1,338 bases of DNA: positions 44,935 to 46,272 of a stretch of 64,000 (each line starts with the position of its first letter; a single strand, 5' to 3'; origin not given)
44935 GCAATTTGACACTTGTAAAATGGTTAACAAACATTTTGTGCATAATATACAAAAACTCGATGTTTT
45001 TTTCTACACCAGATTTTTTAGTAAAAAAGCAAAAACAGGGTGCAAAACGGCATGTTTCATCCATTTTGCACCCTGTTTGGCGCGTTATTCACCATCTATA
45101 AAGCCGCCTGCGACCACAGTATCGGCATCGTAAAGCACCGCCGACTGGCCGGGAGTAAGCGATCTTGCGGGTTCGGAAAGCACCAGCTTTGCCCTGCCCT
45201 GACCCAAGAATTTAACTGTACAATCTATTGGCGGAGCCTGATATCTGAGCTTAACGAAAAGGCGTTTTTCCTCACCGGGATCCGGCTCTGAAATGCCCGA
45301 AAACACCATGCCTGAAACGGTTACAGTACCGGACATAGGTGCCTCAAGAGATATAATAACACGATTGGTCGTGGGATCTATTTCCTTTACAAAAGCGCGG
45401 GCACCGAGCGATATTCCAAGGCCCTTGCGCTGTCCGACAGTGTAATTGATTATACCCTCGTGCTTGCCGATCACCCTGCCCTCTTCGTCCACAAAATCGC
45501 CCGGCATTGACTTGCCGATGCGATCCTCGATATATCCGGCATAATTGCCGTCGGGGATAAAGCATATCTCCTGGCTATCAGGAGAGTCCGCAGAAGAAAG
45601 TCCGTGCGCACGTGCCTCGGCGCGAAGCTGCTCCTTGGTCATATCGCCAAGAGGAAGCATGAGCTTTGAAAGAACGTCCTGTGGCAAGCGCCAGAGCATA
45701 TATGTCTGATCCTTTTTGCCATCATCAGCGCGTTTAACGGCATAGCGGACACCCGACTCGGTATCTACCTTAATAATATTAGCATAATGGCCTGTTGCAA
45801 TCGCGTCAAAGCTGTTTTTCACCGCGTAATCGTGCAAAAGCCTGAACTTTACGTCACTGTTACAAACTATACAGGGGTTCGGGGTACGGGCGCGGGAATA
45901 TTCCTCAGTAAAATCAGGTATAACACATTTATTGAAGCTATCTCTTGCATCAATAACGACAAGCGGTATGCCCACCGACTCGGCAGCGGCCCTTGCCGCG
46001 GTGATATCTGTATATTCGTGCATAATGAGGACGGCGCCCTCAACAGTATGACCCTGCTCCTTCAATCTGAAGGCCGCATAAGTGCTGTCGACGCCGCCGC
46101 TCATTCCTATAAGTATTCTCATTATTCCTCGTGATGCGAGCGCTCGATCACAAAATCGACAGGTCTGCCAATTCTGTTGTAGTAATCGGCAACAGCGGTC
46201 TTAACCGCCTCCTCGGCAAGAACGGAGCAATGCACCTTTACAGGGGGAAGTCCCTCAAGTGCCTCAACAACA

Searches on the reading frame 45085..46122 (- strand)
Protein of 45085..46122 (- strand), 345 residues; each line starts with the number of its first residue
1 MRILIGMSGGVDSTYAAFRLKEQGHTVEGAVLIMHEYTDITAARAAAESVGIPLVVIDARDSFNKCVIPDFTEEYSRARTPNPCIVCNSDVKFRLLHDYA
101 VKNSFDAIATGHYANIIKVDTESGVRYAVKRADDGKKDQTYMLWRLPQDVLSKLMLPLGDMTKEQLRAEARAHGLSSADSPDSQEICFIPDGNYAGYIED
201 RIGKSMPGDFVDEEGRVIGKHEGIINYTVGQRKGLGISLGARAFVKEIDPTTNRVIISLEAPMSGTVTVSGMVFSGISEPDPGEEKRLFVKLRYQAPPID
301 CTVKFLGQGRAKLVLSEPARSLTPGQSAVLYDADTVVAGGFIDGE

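Call 5: search_protein_families(library=pfam, proteins=[window:45085-46122:-], max_evalue=0.01)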
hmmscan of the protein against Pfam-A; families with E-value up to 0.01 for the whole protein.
window:45085-46122:- (345 aa): 6 families
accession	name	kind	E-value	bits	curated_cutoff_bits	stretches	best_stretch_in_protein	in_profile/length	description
PF03054.22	tRNA_Me_trans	-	2.6e-57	194.2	20.6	1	1-190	1-201/202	tRNA methyl transferase HUP domain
PF20259.3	tRNA_Me_trans_M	-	4.2e-19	68.3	27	1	197-258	3-65/66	tRNA methyl transferase PRC-barrel domain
PF20258.4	tRNA_Me_trans_C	-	8.6e-14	52.1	20.6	1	279-342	14-77/77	Aminomethyltransferase beta-barrel domain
PF24167.1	DUF7411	-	0.00091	19.3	28.7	1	1-63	1-62/194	Family of unknown function (DUF7411)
PF01902.24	Diphthami_syn_2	-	0.0025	17.8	23.2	1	1-60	1-67/219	Diphthamide synthase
PF02540.23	NAD_synthase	-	0.005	16.4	21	1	3-107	21-122/242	NAD synthase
